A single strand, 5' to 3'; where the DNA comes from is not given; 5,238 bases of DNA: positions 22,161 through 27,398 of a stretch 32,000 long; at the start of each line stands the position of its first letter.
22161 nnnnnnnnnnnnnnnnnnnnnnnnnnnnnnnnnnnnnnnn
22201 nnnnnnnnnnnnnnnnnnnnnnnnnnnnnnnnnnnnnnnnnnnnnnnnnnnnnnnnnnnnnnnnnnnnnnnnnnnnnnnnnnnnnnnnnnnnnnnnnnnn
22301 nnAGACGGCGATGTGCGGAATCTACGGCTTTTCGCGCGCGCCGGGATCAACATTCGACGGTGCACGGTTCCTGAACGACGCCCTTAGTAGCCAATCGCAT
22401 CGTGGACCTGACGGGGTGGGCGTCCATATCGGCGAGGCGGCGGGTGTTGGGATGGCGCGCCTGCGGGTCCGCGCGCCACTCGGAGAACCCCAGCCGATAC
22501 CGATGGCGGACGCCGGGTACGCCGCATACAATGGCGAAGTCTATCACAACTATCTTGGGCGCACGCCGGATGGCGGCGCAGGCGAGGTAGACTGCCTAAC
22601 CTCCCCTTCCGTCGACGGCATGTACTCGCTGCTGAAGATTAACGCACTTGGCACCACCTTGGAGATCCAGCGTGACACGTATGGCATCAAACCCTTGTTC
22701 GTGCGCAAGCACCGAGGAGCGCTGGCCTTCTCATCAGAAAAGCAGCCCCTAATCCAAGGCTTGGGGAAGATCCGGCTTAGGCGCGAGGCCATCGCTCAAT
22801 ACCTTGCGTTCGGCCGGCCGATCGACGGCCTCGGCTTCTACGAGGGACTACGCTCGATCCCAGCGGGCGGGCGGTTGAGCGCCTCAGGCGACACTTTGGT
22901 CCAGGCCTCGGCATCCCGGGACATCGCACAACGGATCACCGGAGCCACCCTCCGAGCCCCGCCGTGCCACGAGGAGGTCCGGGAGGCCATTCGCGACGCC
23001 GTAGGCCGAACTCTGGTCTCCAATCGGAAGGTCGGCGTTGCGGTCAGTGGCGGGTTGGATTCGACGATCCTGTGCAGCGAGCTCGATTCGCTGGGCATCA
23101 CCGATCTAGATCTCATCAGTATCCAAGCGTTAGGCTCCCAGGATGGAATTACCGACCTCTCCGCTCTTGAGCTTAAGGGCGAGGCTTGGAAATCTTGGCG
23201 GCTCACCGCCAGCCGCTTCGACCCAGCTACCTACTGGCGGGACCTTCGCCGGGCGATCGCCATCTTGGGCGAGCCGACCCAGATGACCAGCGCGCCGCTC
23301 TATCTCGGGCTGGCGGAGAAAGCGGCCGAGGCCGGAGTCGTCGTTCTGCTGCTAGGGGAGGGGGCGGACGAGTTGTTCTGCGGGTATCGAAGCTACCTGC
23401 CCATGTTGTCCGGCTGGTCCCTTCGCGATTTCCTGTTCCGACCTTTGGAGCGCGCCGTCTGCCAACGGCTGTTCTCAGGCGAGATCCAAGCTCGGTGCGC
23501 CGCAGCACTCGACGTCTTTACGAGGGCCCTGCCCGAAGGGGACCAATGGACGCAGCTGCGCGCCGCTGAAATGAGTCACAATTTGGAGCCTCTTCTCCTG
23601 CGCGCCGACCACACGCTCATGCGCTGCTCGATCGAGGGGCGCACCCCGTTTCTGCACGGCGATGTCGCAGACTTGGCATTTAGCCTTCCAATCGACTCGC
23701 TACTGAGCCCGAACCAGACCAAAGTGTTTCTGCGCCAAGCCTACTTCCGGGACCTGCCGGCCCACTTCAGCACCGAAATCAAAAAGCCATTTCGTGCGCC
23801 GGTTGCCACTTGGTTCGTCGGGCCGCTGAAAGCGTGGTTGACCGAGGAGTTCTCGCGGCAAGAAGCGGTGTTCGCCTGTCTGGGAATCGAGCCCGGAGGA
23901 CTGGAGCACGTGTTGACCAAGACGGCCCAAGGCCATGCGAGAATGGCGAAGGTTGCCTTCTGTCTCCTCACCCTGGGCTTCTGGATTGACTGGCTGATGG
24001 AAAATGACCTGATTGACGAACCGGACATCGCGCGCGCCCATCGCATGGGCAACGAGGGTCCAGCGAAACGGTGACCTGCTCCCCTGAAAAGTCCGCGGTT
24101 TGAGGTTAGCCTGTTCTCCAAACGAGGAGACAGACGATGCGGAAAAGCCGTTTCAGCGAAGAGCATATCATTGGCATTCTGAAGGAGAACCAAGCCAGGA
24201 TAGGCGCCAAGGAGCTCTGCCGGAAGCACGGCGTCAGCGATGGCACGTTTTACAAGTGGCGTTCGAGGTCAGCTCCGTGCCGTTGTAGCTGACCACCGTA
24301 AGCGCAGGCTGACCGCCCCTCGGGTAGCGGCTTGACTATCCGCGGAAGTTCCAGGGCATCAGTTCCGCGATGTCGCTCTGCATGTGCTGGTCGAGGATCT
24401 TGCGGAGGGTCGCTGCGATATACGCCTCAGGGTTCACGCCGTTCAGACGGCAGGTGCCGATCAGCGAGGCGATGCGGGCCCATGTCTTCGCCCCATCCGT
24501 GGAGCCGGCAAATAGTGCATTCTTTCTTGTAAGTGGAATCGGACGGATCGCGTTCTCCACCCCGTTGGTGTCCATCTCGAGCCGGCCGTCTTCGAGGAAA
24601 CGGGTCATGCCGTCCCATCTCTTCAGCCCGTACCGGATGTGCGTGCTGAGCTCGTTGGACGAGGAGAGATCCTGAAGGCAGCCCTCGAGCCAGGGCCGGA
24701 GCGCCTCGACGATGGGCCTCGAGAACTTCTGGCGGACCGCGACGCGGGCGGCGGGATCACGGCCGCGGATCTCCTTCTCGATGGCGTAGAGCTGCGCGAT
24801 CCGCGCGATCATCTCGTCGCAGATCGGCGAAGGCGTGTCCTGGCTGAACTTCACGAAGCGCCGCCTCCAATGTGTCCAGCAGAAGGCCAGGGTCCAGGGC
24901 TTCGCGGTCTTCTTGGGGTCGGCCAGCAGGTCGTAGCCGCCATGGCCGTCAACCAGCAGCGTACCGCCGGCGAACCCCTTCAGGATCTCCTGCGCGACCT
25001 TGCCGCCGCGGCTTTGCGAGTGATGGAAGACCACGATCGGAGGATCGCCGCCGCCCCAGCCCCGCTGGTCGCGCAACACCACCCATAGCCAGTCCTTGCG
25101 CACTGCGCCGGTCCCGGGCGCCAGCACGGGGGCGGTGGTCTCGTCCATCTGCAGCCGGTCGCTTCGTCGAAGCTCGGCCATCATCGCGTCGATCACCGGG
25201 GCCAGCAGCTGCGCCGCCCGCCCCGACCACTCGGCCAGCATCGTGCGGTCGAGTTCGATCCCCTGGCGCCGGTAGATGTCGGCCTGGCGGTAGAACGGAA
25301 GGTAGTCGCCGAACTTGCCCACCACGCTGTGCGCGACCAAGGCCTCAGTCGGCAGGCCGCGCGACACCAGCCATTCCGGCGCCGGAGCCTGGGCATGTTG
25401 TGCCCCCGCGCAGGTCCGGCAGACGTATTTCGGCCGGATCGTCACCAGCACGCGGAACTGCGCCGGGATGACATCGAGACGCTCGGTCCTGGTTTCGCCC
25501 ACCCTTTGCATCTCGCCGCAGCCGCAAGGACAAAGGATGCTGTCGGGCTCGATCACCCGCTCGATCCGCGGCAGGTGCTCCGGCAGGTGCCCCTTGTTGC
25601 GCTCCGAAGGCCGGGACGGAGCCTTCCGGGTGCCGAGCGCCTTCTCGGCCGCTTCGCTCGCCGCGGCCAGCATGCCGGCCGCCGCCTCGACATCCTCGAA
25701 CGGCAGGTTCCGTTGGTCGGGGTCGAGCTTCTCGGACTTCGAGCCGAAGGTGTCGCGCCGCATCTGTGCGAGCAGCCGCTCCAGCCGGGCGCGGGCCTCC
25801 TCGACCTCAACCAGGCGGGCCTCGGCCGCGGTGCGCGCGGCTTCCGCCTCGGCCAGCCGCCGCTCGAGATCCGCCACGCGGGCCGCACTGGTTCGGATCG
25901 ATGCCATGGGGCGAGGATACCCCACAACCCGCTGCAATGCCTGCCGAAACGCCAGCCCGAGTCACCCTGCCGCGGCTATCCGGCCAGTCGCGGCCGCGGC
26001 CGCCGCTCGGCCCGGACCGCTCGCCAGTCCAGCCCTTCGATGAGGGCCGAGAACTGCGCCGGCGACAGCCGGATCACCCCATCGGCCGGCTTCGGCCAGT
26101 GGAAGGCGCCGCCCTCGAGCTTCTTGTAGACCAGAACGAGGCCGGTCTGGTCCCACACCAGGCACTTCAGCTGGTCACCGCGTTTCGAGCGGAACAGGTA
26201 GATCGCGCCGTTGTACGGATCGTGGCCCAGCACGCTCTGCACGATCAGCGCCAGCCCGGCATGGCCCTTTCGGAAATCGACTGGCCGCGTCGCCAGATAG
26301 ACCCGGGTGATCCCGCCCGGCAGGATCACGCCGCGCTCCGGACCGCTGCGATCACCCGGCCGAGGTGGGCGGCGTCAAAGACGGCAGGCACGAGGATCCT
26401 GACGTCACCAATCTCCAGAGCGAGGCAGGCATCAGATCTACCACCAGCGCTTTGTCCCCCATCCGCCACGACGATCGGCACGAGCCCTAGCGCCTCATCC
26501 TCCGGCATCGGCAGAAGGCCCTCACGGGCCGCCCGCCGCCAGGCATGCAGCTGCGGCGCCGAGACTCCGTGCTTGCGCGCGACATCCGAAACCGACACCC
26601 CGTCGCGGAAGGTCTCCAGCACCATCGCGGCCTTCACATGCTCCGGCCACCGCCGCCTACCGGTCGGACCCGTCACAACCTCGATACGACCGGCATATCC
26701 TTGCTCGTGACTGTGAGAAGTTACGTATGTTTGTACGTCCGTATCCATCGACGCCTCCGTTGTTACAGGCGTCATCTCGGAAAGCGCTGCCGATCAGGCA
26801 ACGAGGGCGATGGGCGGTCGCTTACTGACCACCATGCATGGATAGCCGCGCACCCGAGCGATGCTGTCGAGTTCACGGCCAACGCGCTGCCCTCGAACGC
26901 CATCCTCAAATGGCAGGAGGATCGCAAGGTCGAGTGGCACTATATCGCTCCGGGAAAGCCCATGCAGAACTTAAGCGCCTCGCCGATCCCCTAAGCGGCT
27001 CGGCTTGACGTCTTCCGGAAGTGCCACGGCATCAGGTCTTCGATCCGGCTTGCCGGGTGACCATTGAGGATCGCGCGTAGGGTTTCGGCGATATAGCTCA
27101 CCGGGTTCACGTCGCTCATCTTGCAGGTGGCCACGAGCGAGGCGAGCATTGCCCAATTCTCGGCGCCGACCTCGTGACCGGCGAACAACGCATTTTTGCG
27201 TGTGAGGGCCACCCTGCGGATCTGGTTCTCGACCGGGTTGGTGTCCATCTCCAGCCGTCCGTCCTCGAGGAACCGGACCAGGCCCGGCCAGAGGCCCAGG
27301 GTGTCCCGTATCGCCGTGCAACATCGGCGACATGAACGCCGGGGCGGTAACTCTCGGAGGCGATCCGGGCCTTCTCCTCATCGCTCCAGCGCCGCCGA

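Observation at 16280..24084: Seven-gene, IS-bracketed operon with an enzyme combination I cannot assign to any characterised pathway (candidate orphan small-molecule or modified-amino-acid biosynthetic system)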

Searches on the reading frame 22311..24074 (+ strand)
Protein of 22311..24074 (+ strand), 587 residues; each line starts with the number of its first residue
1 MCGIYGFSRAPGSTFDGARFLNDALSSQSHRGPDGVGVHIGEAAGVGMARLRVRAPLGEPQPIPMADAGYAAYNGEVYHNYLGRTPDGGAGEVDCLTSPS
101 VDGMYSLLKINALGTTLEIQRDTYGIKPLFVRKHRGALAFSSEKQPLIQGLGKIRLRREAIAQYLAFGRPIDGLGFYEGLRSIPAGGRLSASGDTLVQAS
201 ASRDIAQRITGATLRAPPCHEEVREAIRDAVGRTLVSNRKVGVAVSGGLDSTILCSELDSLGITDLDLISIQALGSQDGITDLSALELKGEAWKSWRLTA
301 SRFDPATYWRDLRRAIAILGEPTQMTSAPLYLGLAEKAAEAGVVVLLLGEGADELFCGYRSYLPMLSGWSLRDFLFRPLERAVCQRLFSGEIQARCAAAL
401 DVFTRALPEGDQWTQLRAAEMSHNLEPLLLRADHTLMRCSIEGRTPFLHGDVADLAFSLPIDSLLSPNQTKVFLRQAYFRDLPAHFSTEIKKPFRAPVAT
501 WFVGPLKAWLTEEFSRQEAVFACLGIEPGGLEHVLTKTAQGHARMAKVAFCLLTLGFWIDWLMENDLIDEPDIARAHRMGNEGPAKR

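Call 3: search_protein_families(library=pfam, proteins=[window:22311-24074:+], max_evalue=0.01)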
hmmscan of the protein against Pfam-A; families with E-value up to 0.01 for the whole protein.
window:22311-24074:+ (587 aa): 3 families
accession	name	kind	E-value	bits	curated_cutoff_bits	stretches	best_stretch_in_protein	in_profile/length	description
PF00733.27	Asn_synthase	-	2.1e-46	159.6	21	1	222-521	1-315/354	Asparagine synthase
PF13537.11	GATase_7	-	5.4e-08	33.3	25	1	100-148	73-122/123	Glutamine amidotransferase domain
PF13522.11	GATase_6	-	2.2e-06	28.2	27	1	93-143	82-130/130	Glutamine amidotransferase domain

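Call 4: search_protein_families(library=ncbifam, proteins=[window:22311-24074:+], max_evalue=0.01)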
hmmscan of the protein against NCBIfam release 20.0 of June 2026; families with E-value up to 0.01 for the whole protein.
window:22311-24074:+ (587 aa): 6 families
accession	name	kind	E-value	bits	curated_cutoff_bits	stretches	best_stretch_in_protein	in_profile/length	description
TIGR01536.1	asn_synth_AEB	equivalog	5e-57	194.1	267.1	2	101-494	120-517/517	asparagine synthase (glutamine-hydrolyzing)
TIGR03108.1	eps_aminotran_1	hypoth_equivalog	2.5e-36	125.6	816.9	3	100-375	118-390/628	XrtA/PEP-CTERM system amidotransferase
NF006949.0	PRK09431.1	equivalog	5.4e-33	114.3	499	5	429-518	386-477/554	asparagine synthase B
TIGR03104.1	trio_amidotrans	equivalog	1.3e-31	109.5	570.1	2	101-519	119-546/589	N-acetylglutaminylglutamine amidotransferase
NF033535.1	lass_lactam_cya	exception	1.8e-14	53.2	525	1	119-255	137-274/668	lasso peptide isopeptide bond-forming cyclase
NF033561.1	macrolact_Ik_Al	subfamily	1e-13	50.8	300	1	103-364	81-339/561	albusnodin/ikarugamycin family macrolactam cyclase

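Call 58: search_solved_structures(query=window:22311-24074:+, max_evalue=0.00001)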
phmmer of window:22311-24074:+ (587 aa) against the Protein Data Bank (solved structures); distinct sequences matched with E-value up to 0.00001: 5.
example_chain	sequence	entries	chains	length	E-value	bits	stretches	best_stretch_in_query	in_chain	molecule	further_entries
1ct9_A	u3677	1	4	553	2.4e-10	42.6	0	221-255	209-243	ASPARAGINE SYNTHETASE B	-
6gq3_A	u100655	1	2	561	4.3e-09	38.5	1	29-360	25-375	Asparagine synthetase [glutamine-hydrolyzing]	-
8sue_A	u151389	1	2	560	4.9e-09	38.3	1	29-360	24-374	Asparagine synthetase [glutamine-hydrolyzing]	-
9b6c_A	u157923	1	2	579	2.9e-08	35.8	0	29-360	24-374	Asparagine synthetase [glutamine-hydrolyzing]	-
7ylz_A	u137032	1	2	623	5.1e-08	35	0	311-508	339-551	hydroxyamidotransferase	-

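Call 77: search_dna_similar(query=window:22311-24074:+, collection=plasmids, mode=protein, max_rows=25, max_evalue=1e-20)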
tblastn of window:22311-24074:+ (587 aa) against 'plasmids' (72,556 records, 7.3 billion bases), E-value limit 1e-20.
Records with a match: 18; places in all: 18; records where one place covers at least 80% of the query: 18.
Best place of each record, by identity: >=99% 5; <60% 13.
By first word of the organism name: Cereibacter 5; Mesorhizobium 3; Sinorhizobium 2; Streptomyces 2; Agrobacterium 2; Pseudomonas 1; Rhizobium 1; Ensifer 1; Azospirillum 1.
By predicted mobility (MOB-suite, as given by PLSDB): conjugative 9; non-mobilizable 5; mobilizable 4.
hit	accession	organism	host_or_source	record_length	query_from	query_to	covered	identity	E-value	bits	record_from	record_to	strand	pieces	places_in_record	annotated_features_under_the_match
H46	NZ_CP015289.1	Cereibacter sphaeroides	Cereibacter sphaeroides 2.4.1,single ...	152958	1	587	100%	100.0%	0e+0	1194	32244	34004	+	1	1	asparagine synthase-related protein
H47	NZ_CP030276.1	Cereibacter sphaeroides 2.4.1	cell culture,laboratory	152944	1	587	100%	100.0%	0e+0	1194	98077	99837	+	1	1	asparagine synthase-related protein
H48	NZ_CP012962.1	Cereibacter sphaeroides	cell culture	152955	1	587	100%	100.0%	0e+0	1194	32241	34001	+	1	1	asparagine synthase-related protein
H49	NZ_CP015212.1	Cereibacter sphaeroides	Cereibacter sphaeroides 2.4.1,single ...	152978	1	587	100%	100.0%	0e+0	1194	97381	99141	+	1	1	asparagine synthase-related protein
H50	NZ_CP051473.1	Cereibacter sphaeroides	cell culture,laboratory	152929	1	587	100%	100.0%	0e+0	1194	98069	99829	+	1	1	asparagine synthase-related protein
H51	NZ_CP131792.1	Pseudomonas aeruginosa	Homo sapiens,culture,blood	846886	1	514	88%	32.0%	2e-38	159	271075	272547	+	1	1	asparagine synthetase B | fatty acid--CoA ligase family protein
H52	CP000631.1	Rhizobium rhizogenes K84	-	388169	1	536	91%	27.5%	2e-26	122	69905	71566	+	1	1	asnB: asparagine synthase (glutamine-hydrolyzing) | hypothetical protein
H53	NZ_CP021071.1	Mesorhizobium sp. WSM1497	Biserrula pelecinus L.,cell ...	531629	1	505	86%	27.7%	8e-25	117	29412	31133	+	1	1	asnB: asparagine synthase (glutamine-hydrolyzing)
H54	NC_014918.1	Mesorhizobium ciceri biovar biserrulae WSM1271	-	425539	1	505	86%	27.5%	6e-24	114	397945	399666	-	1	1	asnB: asparagine synthase (glutamine-hydrolyzing)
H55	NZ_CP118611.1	Ensifer adhaerens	Pure isolate,Rhizosphere of Cyperus ...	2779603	1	504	86%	27.2%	2e-24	115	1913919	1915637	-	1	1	none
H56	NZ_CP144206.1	Sinorhizobium chiapasense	mixed culture,rhizosphere soil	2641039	1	504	86%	27.0%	3e-23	112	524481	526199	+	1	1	none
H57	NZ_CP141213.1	Sinorhizobium meliloti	alfalfa,Isolate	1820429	1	504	86%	27.0%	5e-21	105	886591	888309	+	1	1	none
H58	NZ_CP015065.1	Mesorhizobium ciceri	Astragalus pelecinus,Pure Sample,Plant ...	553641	1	505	86%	27.0%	2e-23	113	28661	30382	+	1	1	asnB: asparagine synthase (glutamine-hydrolyzing)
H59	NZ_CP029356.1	Azospirillum thermophilum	cell culture,hot spring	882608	1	521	89%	25.9%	4e-23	112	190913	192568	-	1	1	N-acetylglutaminylglutamine amidotransferase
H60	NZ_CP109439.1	Streptomyces sp. NBC_01483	-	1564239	1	502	86%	26.1%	6e-22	108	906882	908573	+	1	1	none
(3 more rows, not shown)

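Call 79: get_annotated_region(hit=H51, flank=5000)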
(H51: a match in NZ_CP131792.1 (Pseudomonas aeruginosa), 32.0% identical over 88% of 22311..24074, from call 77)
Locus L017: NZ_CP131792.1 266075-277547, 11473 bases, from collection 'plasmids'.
description: Pseudomonas aeruginosa strain 2014S05-249 plasmid p2014S05-249-1, complete sequence
organism: Pseudomonas aeruginosa (NCBI taxid 287)
taxonomy: Bacteria; Pseudomonadota; Gammaproteobacteria; Pseudomonadales; Pseudomonadaceae; Pseudomonas; Pseudomonas aeruginosa
host: -; source: Homo sapiens,culture,blood; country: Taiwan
typing (MOB-suite, as given by PLSDB): conjugative; replicon rep_cluster_322; relaxase MOBH; mating-pair formation MPF_G
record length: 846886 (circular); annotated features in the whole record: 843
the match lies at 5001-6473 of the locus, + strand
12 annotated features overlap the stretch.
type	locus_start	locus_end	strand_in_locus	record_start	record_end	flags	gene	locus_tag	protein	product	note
CDS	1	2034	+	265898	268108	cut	-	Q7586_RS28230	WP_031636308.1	bacteriophage protein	-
CDS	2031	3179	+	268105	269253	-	-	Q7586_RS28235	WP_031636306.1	hypothetical protein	-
CDS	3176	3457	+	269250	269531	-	-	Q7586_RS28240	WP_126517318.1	hypothetical protein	-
CDS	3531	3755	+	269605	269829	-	-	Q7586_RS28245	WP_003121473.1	hypothetical protein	-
CDS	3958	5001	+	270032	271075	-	-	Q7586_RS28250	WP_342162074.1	fatty acid--CoA ligase family protein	-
CDS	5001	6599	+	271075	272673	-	-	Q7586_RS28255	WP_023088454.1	asparagine synthetase B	-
CDS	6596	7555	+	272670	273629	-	-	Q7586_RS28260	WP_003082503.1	clavaminate synthase family protein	-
CDS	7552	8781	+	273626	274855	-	-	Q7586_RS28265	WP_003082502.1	MFS transporter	GO:0055085 - transmembrane transport [Evidence IEA]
CDS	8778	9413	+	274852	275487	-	-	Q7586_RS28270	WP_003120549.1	alpha/beta hydrolase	-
CDS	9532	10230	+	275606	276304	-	-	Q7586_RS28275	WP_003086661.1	pirin family protein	-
CDS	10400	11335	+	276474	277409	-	-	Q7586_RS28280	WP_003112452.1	DedA family protein/thiosulfate sulfurtransferase GlpE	-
CDS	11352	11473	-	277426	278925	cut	-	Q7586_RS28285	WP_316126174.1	NAD(P)/FAD-dependent oxidoreductase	-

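Call 100: search_protein_families(library=padloc, proteins=[window:22311-24074:+], max_evalue=0.001)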
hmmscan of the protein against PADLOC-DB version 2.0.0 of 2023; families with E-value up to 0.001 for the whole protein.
window:22311-24074:+ (587 aa): 0 families

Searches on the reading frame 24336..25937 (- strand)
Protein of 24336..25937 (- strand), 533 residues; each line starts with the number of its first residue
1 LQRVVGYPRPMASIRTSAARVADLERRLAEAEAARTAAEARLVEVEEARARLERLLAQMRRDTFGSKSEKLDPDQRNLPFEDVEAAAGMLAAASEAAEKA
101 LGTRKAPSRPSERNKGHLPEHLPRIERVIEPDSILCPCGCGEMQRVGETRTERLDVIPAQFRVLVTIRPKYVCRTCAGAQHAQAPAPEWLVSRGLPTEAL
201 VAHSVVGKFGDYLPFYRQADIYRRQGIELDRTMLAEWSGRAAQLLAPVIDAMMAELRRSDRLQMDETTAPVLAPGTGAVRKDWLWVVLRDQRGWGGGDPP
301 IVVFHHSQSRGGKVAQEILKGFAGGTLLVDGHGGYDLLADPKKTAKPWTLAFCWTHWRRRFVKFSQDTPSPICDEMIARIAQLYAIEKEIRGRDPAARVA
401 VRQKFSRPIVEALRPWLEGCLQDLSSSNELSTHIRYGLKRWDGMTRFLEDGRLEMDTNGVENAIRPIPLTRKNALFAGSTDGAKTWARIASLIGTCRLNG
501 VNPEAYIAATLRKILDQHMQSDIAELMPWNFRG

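Call 43: search_protein_families(library=pfam, proteins=[window:24336-25937:-], max_evalue=0.01)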
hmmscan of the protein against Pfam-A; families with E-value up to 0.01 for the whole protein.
window:24336-25937:- (533 aa): 5 families
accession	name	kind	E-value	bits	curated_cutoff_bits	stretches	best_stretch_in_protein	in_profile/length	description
PF03050.20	DDE_Tnp_IS66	-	2.4e-97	326.2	23.1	1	193-484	1-283/284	Transposase IS66 family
PF13817.11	DDE_Tnp_IS66_C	-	8.8e-16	58.3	30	1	491-529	1-39/39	IS66 C-terminal element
PF13005.12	zf-IS66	-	2.6e-14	53.8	27.3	1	136-176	4-45/46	zinc-finger binding domain of transposase IS66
PF13007.12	LZ_Tnp_IS66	-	4.1e-13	50.3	22.9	1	51-126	1-70/71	Transposase C of IS166 homeodomain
PF24627.1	PUMA_CC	-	0.002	18.5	30.1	1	22-63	4-45/74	PUMA coiled-coil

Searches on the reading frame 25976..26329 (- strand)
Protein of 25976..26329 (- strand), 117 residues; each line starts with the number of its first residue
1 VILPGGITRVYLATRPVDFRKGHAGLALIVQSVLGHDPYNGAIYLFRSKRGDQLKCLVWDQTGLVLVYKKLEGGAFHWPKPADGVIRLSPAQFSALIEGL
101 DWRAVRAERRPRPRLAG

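Call 43: search_protein_families(library=pfam, proteins=[window:25976-26329:-], max_evalue=0.01)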
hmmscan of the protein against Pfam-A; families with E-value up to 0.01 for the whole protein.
window:25976-26329:- (117 aa): 1 family
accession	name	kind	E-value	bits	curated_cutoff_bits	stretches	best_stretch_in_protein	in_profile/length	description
PF05717.18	TnpB_IS66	-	1.3e-37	128.2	26.6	1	9-106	2-100/101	IS66 Orf2 like protein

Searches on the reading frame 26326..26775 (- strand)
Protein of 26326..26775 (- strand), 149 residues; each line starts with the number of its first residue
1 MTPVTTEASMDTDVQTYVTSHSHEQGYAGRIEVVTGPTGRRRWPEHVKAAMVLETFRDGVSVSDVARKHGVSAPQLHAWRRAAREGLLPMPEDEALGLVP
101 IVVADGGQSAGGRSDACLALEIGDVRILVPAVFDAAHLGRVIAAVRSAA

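Call 43: search_protein_families(library=pfam, proteins=[window:26326-26775:-], max_evalue=0.01)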
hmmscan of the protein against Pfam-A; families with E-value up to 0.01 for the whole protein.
window:26326-26775:- (149 aa): 5 families
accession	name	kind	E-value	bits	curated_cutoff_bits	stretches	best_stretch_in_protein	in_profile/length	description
PF01527.26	HTH_Tnp_1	-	2.6e-15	56.8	24.1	1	39-92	3-56/75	Transposase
PF13384.12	HTH_23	-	9.9e-06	25.7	24.6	1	50-87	8-46/50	Homeodomain-like domain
PF13518.12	HTH_28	-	0.00041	20.8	25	1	48-86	2-39/52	Helix-turn-helix domain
PF00376.29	MerR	-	0.001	19.3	28.2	0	61-93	1-30/38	MerR family regulatory protein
PF13542.12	HTH_Tnp_ISL3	-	0.0058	16.5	27.4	1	50-79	18-46/51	Helix-turn-helix domain of transposase family ISL3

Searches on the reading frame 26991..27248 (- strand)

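Call 43: search_protein_families(library=pfam, proteins=[window:26991-27248:-], max_evalue=0.01)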
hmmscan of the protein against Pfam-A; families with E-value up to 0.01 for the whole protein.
window:26991-27248:- (85 aa): 2 families
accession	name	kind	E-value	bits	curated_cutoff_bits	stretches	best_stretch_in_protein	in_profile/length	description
PF13817.11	DDE_Tnp_IS66_C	-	6.9e-15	55.4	30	1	37-75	1-39/39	IS66 C-terminal element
PF03050.20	DDE_Tnp_IS66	-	1.2e-07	31.9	23.1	1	1-30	254-283/284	Transposase IS66 family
